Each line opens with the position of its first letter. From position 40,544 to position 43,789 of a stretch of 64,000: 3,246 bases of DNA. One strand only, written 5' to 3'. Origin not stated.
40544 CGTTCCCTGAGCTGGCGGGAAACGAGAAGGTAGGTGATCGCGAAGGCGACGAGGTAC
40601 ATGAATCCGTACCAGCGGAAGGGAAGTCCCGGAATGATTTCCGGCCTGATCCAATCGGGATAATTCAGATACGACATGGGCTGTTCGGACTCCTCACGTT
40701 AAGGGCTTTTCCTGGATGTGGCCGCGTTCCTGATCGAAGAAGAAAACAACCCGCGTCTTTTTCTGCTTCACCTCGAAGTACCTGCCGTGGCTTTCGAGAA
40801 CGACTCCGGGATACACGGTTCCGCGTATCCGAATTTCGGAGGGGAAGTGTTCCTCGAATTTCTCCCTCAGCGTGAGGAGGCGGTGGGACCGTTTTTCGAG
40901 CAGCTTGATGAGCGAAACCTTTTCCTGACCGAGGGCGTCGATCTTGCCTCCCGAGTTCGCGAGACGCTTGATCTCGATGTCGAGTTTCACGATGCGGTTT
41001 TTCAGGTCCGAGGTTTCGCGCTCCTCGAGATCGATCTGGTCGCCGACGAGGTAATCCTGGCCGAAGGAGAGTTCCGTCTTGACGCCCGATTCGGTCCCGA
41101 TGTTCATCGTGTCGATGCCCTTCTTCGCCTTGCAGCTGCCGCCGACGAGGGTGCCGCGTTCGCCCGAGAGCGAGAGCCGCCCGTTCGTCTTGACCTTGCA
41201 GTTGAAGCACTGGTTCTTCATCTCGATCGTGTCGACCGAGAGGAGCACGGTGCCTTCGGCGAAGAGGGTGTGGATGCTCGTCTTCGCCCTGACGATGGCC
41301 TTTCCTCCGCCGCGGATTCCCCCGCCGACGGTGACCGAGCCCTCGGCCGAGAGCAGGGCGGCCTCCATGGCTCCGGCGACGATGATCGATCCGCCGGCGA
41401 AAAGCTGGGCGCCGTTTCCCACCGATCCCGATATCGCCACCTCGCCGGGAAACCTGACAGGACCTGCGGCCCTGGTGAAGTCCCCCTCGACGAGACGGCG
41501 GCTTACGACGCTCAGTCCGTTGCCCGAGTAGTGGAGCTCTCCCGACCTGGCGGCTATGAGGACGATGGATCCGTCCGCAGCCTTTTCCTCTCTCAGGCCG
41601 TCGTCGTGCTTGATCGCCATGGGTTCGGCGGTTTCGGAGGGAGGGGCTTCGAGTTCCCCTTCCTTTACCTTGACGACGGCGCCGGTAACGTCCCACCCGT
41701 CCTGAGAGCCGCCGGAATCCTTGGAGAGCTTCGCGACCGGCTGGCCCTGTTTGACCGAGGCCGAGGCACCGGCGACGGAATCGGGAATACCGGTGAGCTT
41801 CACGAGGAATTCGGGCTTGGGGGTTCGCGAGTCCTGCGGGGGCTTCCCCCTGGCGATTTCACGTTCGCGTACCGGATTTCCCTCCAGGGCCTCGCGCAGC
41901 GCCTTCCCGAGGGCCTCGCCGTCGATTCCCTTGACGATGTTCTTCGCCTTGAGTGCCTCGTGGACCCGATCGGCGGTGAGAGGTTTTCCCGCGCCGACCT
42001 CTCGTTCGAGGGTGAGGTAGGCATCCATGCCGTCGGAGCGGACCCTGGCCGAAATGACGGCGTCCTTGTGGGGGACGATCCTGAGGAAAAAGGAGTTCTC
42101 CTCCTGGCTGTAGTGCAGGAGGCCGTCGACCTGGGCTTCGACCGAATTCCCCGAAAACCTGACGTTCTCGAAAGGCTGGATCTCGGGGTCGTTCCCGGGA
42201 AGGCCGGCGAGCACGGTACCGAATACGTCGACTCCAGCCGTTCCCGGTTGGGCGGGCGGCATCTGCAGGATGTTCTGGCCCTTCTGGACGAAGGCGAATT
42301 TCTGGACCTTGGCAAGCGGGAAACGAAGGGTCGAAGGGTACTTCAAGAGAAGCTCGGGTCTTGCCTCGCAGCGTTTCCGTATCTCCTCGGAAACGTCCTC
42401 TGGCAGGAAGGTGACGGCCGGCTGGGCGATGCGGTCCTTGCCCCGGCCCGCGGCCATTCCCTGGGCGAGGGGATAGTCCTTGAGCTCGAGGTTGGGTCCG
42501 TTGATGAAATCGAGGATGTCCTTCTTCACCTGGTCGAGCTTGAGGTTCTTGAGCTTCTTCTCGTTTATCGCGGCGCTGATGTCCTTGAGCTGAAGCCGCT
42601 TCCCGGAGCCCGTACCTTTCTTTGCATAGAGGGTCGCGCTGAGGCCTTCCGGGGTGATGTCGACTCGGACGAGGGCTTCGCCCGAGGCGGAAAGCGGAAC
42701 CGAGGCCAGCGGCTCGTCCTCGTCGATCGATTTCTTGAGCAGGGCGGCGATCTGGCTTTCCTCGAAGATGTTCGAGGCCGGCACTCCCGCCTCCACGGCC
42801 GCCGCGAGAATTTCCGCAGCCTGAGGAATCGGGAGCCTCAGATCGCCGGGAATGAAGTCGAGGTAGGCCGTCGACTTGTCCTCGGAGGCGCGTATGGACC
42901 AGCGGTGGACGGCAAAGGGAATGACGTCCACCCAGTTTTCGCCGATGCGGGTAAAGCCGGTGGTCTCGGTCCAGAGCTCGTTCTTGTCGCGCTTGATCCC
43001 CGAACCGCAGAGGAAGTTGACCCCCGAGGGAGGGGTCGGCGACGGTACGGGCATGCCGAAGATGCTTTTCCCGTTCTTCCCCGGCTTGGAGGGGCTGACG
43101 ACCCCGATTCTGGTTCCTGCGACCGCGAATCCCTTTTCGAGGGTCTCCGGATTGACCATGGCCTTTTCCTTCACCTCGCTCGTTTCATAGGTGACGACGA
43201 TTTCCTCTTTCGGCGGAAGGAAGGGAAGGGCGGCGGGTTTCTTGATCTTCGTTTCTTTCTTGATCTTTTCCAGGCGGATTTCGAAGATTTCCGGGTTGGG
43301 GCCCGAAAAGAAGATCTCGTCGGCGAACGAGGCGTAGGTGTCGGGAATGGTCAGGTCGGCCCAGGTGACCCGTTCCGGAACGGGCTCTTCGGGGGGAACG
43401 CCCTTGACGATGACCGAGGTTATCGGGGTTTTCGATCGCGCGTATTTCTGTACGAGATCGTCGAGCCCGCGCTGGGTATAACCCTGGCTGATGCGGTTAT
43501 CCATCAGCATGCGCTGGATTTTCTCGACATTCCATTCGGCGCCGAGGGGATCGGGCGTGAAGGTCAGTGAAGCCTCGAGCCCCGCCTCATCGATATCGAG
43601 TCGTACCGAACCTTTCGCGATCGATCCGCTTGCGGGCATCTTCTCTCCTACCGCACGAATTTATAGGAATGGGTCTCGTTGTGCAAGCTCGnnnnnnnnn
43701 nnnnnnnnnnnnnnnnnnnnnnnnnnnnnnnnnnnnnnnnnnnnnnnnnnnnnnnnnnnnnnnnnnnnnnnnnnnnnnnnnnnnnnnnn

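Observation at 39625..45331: Tightly linked operon: 4-TM protein, MinD-like ATPase, giant FapA/DUF342 protein and Lgt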

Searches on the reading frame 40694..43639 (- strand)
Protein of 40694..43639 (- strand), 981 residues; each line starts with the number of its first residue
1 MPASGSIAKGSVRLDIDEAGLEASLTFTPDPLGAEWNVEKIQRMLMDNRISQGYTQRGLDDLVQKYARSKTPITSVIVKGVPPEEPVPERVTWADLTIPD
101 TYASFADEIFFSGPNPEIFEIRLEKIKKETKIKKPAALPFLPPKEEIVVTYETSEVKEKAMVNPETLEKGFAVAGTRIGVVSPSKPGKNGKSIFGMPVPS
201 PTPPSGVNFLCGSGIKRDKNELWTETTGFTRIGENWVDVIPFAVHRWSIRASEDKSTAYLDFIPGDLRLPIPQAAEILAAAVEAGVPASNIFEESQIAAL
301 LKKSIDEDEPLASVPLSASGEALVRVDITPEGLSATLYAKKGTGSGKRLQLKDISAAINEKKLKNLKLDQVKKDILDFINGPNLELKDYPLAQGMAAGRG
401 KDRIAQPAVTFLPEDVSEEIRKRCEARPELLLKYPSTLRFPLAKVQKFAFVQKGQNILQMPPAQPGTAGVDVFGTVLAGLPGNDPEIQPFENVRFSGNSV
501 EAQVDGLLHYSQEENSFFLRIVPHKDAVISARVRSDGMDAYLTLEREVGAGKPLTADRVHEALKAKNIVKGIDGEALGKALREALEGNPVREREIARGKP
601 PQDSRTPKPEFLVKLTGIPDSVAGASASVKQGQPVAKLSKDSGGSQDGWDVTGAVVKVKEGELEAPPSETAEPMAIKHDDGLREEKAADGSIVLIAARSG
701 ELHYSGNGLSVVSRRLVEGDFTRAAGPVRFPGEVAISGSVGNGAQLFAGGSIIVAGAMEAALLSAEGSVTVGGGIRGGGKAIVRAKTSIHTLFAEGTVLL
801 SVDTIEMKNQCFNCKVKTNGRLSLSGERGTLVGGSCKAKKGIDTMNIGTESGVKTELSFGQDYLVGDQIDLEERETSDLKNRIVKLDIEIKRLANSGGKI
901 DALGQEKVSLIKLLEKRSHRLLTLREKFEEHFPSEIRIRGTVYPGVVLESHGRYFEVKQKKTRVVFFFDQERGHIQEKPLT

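Call 3: search_protein_families(library=pfam, proteins=[window:40694-43639:-], max_evalue=0.01)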
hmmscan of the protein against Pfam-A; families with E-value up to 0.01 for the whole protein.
window:40694-43639:- (981 aa): 3 families
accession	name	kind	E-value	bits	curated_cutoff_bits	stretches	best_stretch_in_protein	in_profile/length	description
PF20250.3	FapA_N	-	2.2e-50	170.9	27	3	529-705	1-176/178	Flagellar Assembly Protein A N-terminal region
PF03961.19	FapA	-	3.9e-46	158.3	31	1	719-971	7-270/272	Flagellar Assembly Protein A beta solenoid domain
PF03775.22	MinC_C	-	0.0053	17.2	33.2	0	728-759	12-43/102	Septum formation inhibitor MinC, C-terminal domain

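Call 4: search_protein_families(library=ncbifam, proteins=[window:40694-43639:-], max_evalue=0.01)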
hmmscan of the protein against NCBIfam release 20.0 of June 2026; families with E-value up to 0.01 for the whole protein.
window:40694-43639:- (981 aa): 1 family
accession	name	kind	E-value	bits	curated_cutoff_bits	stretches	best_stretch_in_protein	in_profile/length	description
NF001775.0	PRK00513.1-6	equivalog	0.0041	16.7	292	1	723-763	109-149/210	septum site-determining protein MinC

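Call 8: find_homologous_proteins(query=window:40694-43639:-, max_evalue=0.00001)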
Query window:40694-43639:- (981 aa): 58 proteins with E <= 0.00001 among 8000 candidates.
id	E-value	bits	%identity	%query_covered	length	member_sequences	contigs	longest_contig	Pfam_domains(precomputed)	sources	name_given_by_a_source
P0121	0.0e+0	2175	100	100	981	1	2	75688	PF20250.4,PF03961.20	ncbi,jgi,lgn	jgi:uncharacterized protein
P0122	7.8e-248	843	44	100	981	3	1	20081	PF20250.4,PF03961.20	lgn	-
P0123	6.7e-245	834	43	100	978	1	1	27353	PF20250.4,PF03961.20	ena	-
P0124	6.5e-244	830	44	100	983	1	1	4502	PF20250.4,PF03961.20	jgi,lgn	jgi:Predicted polymerase, most proteins contain PALM domain, HD hydrolase domain and Zn-ribbon domai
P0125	1.6e-242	826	44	99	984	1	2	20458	PF20250.4,PF03961.20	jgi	jgi:uncharacterized protein (DUF342 family)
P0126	7.0e-242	824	44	99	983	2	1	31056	PF20250.4,PF03961.20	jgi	jgi:uncharacterized protein (DUF342 family)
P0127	1.3e-241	823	43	100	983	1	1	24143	PF20250.4,PF03961.20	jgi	jgi:uncharacterized protein (DUF342 family)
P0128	2.2e-239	815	42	100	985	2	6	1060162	PF20250.4,PF03961.20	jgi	jgi:uncharacterized protein (DUF342 family)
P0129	6.0e-239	814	43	99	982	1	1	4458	PF20250.4,PF03961.20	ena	-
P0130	1.0e-238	813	43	99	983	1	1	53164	PF20250.4,PF03961.20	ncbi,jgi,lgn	jgi:uncharacterized protein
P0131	1.7e-238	812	42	99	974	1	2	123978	PF20250.4,PF03961.20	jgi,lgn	jgi:uncharacterized protein (DUF342 family)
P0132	3.2e-238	811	42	100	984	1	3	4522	PF20250.4,PF03961.20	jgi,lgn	jgi:Predicted polymerase, most proteins contain PALM domain, HD hydrolase domain and Zn-ribbon domai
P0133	3.6e-237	808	42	99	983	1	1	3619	PF20250.4,PF03961.20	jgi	jgi:uncharacterized protein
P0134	5.2e-236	804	43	100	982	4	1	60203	PF20250.4,PF03961.20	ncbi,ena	-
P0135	5.9e-236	804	43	99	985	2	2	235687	PF20250.4,PF03961.20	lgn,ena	-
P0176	2.9e-102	362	32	74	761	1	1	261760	PF20250.4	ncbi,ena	-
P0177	7.4e-101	357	31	75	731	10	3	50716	PF20250.4,PF03961.20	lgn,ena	-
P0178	1.3e-21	95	23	58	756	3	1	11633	PF20250.4,PF03961.20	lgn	-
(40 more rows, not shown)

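Call 17: find_encoding_contigs(protein=P0176, flank=8000, max_places=2)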
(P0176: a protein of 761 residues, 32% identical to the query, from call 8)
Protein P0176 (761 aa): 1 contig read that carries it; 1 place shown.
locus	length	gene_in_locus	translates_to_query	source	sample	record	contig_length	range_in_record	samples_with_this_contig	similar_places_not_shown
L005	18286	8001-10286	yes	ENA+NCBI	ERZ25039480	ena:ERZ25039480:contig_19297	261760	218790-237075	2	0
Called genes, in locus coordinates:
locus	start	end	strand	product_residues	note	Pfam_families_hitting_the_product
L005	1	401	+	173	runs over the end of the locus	PF04186:FxsA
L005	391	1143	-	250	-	PF03808:Glyco_tran_WecG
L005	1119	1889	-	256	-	PF20260:PUA_4, PF04452:Methyltrans_RNA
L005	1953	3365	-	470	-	PF22694:CtpB_N-like, PF00595:PDZ, PF13180:PDZ_2 (weak), PF17820:PDZ_6, PF03572:Peptidase_S41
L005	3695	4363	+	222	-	PF13620:CarboxypepD_reg, PF13715:CarbopepD_reg_2 (weak)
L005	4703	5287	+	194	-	-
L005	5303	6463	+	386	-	PF00142:Fer4_NifH (weak), PF01656:CbiA, PF09140:MipZ (weak), PF10609:ParA, PF13614:AAA_31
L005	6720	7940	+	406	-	-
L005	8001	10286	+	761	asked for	PF20250:FapA_N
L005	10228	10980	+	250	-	PF03961:FapA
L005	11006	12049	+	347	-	PF01790:LGT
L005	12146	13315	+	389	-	PF00266:Aminotran_5, PF01041:DegT_DnrJ_EryC1, PF01212:Beta_elim_lyase (weak)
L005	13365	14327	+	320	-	PF01592:NifU_N, PF04324:Fer2_BFD, PF01106:NifU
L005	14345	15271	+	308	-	PF00196:GerE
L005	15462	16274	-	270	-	PF01208:URO-D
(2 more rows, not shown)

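Call 19: find_encoding_contigs(protein=P0178, flank=8000, max_places=2)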
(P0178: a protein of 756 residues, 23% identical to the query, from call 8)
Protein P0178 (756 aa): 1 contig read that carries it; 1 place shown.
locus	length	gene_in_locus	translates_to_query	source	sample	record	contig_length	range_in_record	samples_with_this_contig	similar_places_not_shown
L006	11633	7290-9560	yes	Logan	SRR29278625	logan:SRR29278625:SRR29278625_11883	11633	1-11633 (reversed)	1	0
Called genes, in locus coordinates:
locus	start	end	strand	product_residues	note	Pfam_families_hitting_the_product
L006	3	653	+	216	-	?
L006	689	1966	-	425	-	-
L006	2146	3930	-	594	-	PF08323:Glyco_transf_5, PF20706:GT4-conflict (faint), PF00534:Glycos_transf_1 (weak)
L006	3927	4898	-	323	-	PF03706:LPG_synthase_TM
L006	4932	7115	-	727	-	PF17764:PriA_3primeBD, PF00270:DEAD, PF04851:ResIII, PF18319:Zn_ribbon_PriA, PF00271:Helicase_C (weak), PF18074:PriA_C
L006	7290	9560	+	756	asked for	PF20250:FapA_N, PF03961:FapA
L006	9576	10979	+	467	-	PF13487:HD_5, PF01966:HD (weak)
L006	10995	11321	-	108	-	PF13466:STAS_2 (weak), PF01740:STAS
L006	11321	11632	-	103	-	?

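Call 20: find_encoding_contigs(protein=P0177, flank=8000, max_places=2)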
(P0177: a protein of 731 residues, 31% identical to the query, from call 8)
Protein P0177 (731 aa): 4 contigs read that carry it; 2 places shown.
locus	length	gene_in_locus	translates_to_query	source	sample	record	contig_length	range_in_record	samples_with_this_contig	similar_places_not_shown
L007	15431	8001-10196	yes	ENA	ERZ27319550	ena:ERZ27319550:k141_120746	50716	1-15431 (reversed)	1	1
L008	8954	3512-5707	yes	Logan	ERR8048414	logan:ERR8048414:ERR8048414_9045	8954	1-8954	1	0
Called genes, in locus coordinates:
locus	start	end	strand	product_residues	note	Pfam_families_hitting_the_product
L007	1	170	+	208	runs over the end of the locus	-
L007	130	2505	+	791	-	PF00515:TPR_1 (faint), PF12895:ANAPC3 (weak), PF07719:TPR_2 (faint), PF07721:TPR_4 (faint), PF13176:TPR_7 (faint), PF13181:TPR_8 (faint), PF13414:TPR_11 (faint), PF14559:TPR_19 (weak), +7 more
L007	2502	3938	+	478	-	PF00275:EPSP_synthase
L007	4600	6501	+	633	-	PF03065:Glyco_hydro_57, PF09095:AmyA-gluTrfs_C (weak)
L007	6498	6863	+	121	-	-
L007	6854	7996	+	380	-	PF00142:Fer4_NifH (weak), PF01656:CbiA, PF10609:ParA, PF13614:AAA_31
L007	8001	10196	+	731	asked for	PF20250:FapA_N, PF03961:FapA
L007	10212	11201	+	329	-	PF01790:LGT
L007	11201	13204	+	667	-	PF00795:CN_hydrolase (weak), PF02540:NAD_synthase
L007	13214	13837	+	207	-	PF09335:VTT_dom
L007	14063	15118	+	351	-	PF01263:Aldose_epim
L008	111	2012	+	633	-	PF03065:Glyco_hydro_57, PF09095:AmyA-gluTrfs_C (weak)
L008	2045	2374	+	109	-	-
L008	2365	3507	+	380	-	PF00142:Fer4_NifH (weak), PF01656:CbiA, PF10609:ParA, PF13614:AAA_31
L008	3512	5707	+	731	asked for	PF20250:FapA_N, PF03961:FapA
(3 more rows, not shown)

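Call 33: search_solved_structures(query=window:40694-43639:-, max_evalue=1)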
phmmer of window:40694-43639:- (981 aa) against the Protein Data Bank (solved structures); distinct sequences matched with E-value up to 1: 3.
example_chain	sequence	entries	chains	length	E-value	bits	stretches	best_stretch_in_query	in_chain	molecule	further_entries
1hf2_A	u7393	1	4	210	0.055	14.7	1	722-785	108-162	SEPTUM SITE-DETERMINING PROTEIN MINC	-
6riq_A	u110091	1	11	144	0.19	12.9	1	723-788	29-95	MinC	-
4v02_C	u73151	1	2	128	0.36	12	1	715-760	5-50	PROBABLE SEPTUM SITE-DETERMINING PROTEIN MINC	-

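Call 57: predict_structure(alignment_id=A2)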
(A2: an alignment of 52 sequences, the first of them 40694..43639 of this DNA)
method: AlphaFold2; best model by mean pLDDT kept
length: 981 residues; sequences in the alignment: 52
mean_pLDDT: 87.4   pTM: 0.44
mean pLDDT of the five models: 87.4, 87.4, 87.1, 84.6, 84.3
residues with pLDDT >= 90: 523; 70-90: 388; 50-70: 38; < 50: 32
segments of 3 or more residues with pLDDT < 50: 1-3, 603-605, 618-620, 640-646, 660-673
pLDDT, mean of each block of 10 residues (from residue 1): 69 89 93 92 90 87 92 90 86 93 90 88 81 74 73 83 92 95 86 86 76 92 95 95 93 89 92 94 90 94 94 90 89 90 87 89 86 89 88 74 83 89 82 80 91 92 69 79 83 89 93 90 91 87 90 89 88 86 88 86 59 67 72 81 58 70 38 66 83 87 83 92 91 95 95 96 97 95 97 98 96 97 94 97 97 95 93 95 94 83 93 96 94 96 97 96 97 96 86
secondary structure, 60 per line:
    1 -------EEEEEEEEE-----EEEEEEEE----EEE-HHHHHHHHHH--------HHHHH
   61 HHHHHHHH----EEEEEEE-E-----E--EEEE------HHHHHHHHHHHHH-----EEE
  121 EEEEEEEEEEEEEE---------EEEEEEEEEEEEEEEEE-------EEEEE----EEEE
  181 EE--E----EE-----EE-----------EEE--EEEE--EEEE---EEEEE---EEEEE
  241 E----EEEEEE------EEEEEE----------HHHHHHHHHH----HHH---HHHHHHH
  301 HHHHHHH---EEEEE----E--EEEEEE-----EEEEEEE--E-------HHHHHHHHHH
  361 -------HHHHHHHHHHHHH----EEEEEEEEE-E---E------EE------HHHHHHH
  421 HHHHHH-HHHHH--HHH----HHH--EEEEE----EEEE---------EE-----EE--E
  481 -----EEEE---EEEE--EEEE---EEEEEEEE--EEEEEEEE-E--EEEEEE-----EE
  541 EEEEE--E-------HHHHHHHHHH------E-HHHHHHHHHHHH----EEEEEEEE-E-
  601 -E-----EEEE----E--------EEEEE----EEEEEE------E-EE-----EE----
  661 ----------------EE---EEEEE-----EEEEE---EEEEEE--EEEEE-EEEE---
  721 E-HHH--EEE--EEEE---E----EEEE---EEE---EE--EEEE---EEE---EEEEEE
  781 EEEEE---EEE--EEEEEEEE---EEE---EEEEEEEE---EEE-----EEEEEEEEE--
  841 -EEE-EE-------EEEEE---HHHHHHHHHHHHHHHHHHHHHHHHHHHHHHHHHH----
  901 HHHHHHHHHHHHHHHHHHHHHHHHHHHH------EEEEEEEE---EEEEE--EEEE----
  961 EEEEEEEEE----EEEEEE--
elements in order (helices of 4 or more, strands of 3 or more residues): E8-16 E22-29 E34-36 H38-47 H56-68 E73-79 E90-93 H100-112 E118-134 E144-160 E168-172 E177-182 E210-212 E215-218 E221-224 E228-232 E236-241 E246-251 E258-263 H274-283 H294-307 E311-315 E323-328 E334-340 H351-360 H368-380 E385-393 H414-426 H428-432 E447-451 E456-459 E486-489 E493-496 E499-502 E506-513 E516-523 E528-533 E539-545 H556-565 H574-585 E590-597 E608-611 E625-629 E634-639 E682-686 E692-696 E700-705 E708-712 E714-717 E728-730 E733-736 E745-748 E752-754 E762-765 E769-771 E775-785 E789-791 E794-801 E805-807 E811-818 E822-824 E830-838 E842-844 E855-859 H863-896 H901-928 E935-942 E946-950 E953-956 E961-969 E974-979

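Call 60: fold_search(model_id=the predicted structure, library=pdb)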
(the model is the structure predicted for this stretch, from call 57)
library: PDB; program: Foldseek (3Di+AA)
matches with E <= 10: 166; with E <= 0.001: 0
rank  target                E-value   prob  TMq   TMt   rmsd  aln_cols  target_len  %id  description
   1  8r1o_I                3.9e-02  0.89  0.05  0.21   9.2       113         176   14  Structure of C. thermophilum RNA exosome core (released 2024-07-17)
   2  5jea_H                9.9e-02  0.16  0.05  0.11  18.3       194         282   10  Structure of a cytoplasmic 11-subunit RNA exosome complex including Ski7, bound to RNA (released 2016-07-13)
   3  6d6q_I                1.0e-01  0.77  0.05  0.18   8.6        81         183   20  Human nuclear exosome-MTR4 RNA complex - overall reconstruction (released 2018-06-20)
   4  9zz6_A                1.5e-01  0.02  0.04  0.04  39.1       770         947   11  The ER membrane protein complex acts as a chaperone to promote voltage-gated calcium channel assembly (released 2026-02-18)
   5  8r1o_H                2.1e-01  0.12  0.06  0.13  20.8       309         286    8  Structure of C. thermophilum RNA exosome core (released 2024-07-17)
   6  8fmw_AY               2.4e-01  1.00  0.05  0.53   5.0        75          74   17  The structure of a hibernating ribosome in the Lyme disease pathogen (released 2023-11-08)
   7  2ba1_A                2.4e-01  0.87  0.05  0.23   8.6       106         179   13  Archaeal exosome core (released 2005-11-22)
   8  8whx_Z                2.7e-01  0.77  0.04  0.39  13.9        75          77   20  Cryo- EM structure of Mycobacterium smegmatis 70S ribosome and RafH. (released 2024-02-28)
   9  4ifd_H                2.8e-01  0.10  0.05  0.11  21.6       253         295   10  Crystal structure of an 11-subunit eukaryotic exosome complex bound to RNA (released 2013-02-06)
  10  8v9k_Y                2.9e-01  0.99  0.05  0.47   5.3        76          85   14  Cryo-EM structure of the Mycobacterium smegmatis 70S ribosome in complex with hibernation factor Rv2629 (Balon) (Struc (released 2024-02-07)
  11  8xie_G                3.5e-01  0.66  0.04  0.13   7.5        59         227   20  Archaeal exosome complex (Rrp4-Rrp41-Rrp42) (released 2024-10-30)
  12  6l7i_F                3.5e-01  0.01  0.04  0.03  48.6       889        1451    9  Signal substraction of TcdB1-TccC2 and part of TcdA1 (released 2021-03-31)
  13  5okz_R                3.7e-01  0.15  0.06  0.15  21.3       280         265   10  Crystal Strucrure of the Mpp6 Exosome complex (released 2017-08-30)
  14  8pel_I                4.5e-01  0.44  0.05  0.18   8.5        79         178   15  Structure of C. thermophilum RNA exosome core (released 2024-06-26)
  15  5yp1_D                4.9e-01  0.04  0.05  0.07  37.7       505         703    8  Crystal structure of dipeptidyl peptidase IV (DPP IV) from Pseudoxanthomonas mexicana WO24 (released 2018-02-21)
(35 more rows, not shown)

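Call 63: search_solved_structures(query=A2, max_evalue=1, show_alignments=2)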
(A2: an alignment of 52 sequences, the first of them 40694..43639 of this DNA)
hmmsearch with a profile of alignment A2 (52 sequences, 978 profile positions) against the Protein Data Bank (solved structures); distinct sequences matched with E-value up to 1: 1.
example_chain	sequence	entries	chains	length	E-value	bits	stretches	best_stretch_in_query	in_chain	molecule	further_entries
1hf2_A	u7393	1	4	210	0.054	14.3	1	709-758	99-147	SEPTUM SITE-DETERMINING PROTEIN MINC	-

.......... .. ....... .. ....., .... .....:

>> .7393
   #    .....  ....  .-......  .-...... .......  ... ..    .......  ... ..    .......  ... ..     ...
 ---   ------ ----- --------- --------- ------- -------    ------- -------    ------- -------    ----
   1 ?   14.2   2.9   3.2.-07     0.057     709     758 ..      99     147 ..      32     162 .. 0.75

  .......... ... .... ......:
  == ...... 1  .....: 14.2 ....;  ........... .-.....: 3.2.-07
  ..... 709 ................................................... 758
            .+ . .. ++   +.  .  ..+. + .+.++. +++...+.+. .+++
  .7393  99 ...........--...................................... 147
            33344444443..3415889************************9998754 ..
